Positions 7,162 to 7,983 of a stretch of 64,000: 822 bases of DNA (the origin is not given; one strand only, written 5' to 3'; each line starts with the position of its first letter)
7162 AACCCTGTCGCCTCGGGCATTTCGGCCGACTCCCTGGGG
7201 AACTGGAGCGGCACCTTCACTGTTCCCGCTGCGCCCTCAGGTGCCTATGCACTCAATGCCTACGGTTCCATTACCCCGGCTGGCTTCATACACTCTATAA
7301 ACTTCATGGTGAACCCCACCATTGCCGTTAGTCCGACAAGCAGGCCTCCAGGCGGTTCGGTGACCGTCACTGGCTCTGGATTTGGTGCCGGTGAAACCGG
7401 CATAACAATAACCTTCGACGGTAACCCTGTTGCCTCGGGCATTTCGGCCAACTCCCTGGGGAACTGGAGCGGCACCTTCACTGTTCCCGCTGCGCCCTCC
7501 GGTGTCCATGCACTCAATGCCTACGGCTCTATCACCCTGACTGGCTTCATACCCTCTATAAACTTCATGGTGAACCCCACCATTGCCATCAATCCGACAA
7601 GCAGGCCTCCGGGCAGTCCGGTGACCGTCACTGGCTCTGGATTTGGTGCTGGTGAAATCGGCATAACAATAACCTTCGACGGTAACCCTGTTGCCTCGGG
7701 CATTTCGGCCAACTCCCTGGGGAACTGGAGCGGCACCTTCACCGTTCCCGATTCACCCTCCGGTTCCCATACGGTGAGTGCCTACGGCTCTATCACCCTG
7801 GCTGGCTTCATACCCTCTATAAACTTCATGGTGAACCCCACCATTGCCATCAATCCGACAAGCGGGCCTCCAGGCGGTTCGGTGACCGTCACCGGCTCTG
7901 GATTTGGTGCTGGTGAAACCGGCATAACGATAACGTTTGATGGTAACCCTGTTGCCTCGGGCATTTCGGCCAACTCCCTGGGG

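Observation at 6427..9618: Giant surface protein with near-identical 261-bp IPT/TIG-like repeats, a single TM helix and an uncharacterised cytoplasmic domain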

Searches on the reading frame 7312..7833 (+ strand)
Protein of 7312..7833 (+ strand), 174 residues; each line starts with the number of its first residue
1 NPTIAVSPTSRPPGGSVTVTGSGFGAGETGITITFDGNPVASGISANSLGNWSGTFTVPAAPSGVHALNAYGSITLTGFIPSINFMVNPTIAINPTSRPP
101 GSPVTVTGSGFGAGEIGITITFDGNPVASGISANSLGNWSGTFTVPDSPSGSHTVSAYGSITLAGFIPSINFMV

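Call 87: predict_structure(alignment_id=A6)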
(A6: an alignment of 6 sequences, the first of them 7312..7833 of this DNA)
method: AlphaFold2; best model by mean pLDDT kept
length: 174 residues; sequences in the alignment: 6
mean_pLDDT: 91.1   pTM: 0.78
mean pLDDT of the five models: 91.1, 86.3, 85.7, 84.1, 68.8
residues with pLDDT >= 90: 131; 70-90: 32; 50-70: 11; < 50: 0
segments of 3 or more residues with pLDDT < 50: none
pLDDT, mean of each block of 10 residues (from residue 1): 91 94 89 94 93 95 92 68 92 97 96 91 96 94 97 94 75 97
secondary structure, 60 per line:
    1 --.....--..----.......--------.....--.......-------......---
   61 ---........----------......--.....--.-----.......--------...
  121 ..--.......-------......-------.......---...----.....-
elements in order: E3-7 E16-22 E31-35 E38-44 E52-57 E64-71 E82-87 E90-94 E103-109 E118-122 E125-131 E139-144 E152-158 E169-173
